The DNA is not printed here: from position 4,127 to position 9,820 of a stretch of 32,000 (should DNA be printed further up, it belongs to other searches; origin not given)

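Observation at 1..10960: Tightly linked four-gene envelope cluster: anchor-less Ca-binding giant, membrane-anchored giant, small cytoplasmic partner and a lipoprotein metalloprotease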

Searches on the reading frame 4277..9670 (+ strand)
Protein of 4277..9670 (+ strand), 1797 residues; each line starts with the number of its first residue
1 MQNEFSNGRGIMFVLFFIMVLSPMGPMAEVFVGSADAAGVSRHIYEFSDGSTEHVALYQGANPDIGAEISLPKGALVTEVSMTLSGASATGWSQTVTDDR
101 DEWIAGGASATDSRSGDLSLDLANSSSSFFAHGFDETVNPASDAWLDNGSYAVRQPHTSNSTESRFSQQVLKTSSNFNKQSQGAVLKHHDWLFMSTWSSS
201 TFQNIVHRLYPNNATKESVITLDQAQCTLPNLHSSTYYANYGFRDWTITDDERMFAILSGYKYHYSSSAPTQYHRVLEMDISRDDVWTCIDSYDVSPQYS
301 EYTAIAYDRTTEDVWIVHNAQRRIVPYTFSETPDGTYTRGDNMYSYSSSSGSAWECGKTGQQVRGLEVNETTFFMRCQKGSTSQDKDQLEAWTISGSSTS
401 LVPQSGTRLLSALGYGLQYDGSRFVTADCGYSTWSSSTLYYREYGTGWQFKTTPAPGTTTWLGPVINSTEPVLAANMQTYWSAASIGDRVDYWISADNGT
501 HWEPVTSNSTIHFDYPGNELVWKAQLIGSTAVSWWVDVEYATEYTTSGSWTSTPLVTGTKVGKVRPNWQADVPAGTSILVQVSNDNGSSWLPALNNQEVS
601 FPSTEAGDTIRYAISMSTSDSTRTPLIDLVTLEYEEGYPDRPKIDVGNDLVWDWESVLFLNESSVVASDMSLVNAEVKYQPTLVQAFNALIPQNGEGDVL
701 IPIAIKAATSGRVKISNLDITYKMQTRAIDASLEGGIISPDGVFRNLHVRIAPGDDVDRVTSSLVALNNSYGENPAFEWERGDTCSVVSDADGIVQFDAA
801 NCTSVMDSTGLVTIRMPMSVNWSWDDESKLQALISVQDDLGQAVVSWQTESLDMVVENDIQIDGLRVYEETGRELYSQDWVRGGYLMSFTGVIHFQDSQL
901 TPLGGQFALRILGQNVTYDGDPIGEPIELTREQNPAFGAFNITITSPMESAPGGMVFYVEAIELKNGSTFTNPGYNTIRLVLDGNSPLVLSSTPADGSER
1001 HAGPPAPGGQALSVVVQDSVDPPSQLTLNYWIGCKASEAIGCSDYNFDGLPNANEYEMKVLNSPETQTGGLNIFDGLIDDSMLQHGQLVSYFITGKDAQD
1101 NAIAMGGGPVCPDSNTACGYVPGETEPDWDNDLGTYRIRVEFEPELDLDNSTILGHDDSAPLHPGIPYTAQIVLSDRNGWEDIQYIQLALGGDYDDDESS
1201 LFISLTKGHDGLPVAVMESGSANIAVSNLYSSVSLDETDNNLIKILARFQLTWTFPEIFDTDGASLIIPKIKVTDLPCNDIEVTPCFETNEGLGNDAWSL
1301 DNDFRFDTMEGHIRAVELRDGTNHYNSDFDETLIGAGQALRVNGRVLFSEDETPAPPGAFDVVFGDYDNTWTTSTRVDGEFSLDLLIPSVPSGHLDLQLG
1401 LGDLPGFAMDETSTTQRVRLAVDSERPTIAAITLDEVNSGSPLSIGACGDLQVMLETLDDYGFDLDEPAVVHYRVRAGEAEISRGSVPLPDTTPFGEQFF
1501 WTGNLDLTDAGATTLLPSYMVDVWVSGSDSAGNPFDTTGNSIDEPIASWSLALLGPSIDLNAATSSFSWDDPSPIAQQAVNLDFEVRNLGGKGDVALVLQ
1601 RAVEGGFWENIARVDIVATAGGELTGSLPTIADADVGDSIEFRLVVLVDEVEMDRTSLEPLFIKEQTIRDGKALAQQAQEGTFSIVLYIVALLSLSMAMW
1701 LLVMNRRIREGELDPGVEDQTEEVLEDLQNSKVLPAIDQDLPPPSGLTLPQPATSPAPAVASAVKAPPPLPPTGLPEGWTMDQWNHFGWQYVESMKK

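Call 7: search_protein_families(library=pfam, proteins=[window:4277-9667:+], max_evalue=0.1)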
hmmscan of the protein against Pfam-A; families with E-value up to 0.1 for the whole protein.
window:4277-9667:+ (1797 aa): 0 families

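Call 8: search_protein_families(library=ncbifam, proteins=[window:4277-9667:+], max_evalue=0.1)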
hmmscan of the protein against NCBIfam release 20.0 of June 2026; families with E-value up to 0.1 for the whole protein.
window:4277-9667:+ (1797 aa): 0 families

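Call 34: find_encoding_contigs(protein=window:4277-9670:+, flank=10000, max_places=2)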
Protein window:4277-9670:+ (1797 aa): 5 contigs read that carry it; 1 place shown.
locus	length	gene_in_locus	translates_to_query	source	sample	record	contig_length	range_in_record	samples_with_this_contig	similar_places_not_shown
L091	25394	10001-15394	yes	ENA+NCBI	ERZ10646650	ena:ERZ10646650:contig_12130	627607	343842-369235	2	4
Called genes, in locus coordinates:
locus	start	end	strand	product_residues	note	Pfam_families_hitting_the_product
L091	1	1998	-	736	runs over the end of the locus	PF23960:DUF7289 (faint)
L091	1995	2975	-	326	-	-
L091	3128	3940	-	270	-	PF00753:Lactamase_B, PF23023:Anti-Pycsar_Apyc1, PF12706:Lactamase_B_2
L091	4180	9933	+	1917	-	-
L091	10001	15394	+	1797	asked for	-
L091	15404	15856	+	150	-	-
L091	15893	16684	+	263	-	-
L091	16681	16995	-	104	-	-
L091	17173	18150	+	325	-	PF01470:Peptidase_C15, PF00293:NUDIX, PF14815:NUDIX_4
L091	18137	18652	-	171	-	-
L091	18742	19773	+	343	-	PF00535:Glycos_transf_2, PF13632:Glyco_trans_2_3 (weak)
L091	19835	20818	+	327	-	-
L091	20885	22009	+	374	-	PF00226:DnaJ, PF01556:DnaJ_C, PF27659:CHP02642 (faint), PF00684:DnaJ_CXXCXGXG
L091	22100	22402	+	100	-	-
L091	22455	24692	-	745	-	-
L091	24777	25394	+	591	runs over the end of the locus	PF17884:DUF5591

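Call 41: search_solved_structures(query=A3, max_evalue=10)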
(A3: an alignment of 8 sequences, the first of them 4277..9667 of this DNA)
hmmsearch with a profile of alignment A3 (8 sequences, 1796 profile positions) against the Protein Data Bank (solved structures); distinct sequences matched with E-value up to 10: 3.
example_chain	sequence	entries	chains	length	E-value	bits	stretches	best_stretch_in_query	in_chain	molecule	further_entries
1viw_A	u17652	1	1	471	0.071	13.3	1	41-95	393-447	ALPHA-AMYLASE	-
1clv_A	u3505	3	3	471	0.071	13.3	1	41-95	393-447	PROTEIN (ALPHA-AMYLASE) | ALPHA-AMYLASE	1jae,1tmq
6x1k_A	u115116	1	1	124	0.27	11.3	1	410-469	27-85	De novo designed transmembrane beta-barrel TMB2.3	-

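Call 71: search_protein_families(library=pfam, alignment_id=A3, max_evalue=1)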
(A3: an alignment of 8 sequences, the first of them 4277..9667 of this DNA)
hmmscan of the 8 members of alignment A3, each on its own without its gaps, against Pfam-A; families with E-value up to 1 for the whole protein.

A. member 1, window:4277-9667:+ (1797 aa): 1 family
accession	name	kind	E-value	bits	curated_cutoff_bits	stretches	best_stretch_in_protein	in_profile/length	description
PF02012.26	BNR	-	0.27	11.8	27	0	493-503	1-11/12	BNR/Asp-box repeat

B. families by the number of members that match (of 8 scanned): 7 families
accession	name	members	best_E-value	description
PF02012.26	BNR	6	0.022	BNR/Asp-box repeat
PF13405.12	EF-hand_6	1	0.011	EF-hand domain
PF17789.7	MG4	1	0.018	Macroglobulin domain MG4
PF21474.3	DNApolII_N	1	0.2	DNA polymerase II, N-terminal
PF22429.2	HutF_N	1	0.23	Formimidoylglutamate deiminase HutF, N-terminal domain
PF07705.17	CARDB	1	0.25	CARDB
PF00036.39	EF-hand_1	1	0.35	EF hand domain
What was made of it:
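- Tried and rejected: Scanning eight g2 orthologues individually gave only faint BNR, MG4, CARDB and EF-hand hits (call 71).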

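Call 72: search_protein_families(library=pfam, proteins=[L091:4180-9930:+], max_evalue=1)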
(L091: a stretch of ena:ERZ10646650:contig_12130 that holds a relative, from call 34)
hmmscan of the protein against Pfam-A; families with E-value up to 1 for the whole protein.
L091:4180-9930:+ (1917 aa): 1 family
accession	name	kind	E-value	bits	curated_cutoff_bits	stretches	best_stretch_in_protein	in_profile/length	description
PF18884.5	TSP3_bac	-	6.6e-05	23.1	25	3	752-773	1-22/22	Bacterial TSP3 repeat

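Call 74: search_solved_structures(query=L091:4180-9930:+, max_evalue=1)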
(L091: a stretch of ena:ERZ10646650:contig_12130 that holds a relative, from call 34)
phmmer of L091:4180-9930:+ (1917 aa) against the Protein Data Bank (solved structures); distinct sequences matched with E-value up to 1: 6.
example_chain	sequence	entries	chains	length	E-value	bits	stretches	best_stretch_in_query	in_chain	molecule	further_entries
2cbm_A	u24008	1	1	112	0.073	13.5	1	1329-1388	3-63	NEOCARZINOSTATIN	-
2cbo_A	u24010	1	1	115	0.078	13.4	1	1329-1388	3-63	NEOCARZINOSTATIN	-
4jw3_A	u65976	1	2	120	0.087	13.2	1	1329-1388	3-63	Neocarzinostatin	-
2inc_B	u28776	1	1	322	0.65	10.3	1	1518-1567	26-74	Toluene, o-xylene monooxygenase oxygenase subunit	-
2ind_B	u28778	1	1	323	0.65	10.3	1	1518-1567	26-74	Toluene, o-xylene monooxygenase oxygenase subunit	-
1t0q_B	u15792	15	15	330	0.67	10.3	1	1518-1567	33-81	toluene, o-xylene monooxygenase oxygenase subunit | Toluene, o-xylene monooxygenase oxygenase subunit;beta | Toluene o-xylene monooxygenase component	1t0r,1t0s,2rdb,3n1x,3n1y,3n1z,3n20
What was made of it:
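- On Two-component S-layer (SlaA/SlaB type): Profile and sequence searches of g2 and g1 against all PDB chains gave only chance-level hits (calls 41, 74).
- Closest known: Sulfolobales two-component S-layer operon slaA-slaB. Different: No sequence similarity to any solved chain was detected (calls 41, 74).
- Closest known: Thrombospondin type 3 repeat proteins: bacterial TSP3_bac. Different: Thrombospondin and COMP chains are not recovered by sequence search (call 74).
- g1 and g2 could not be modelled, and neither has a homologue of known structure (calls 41, 74).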
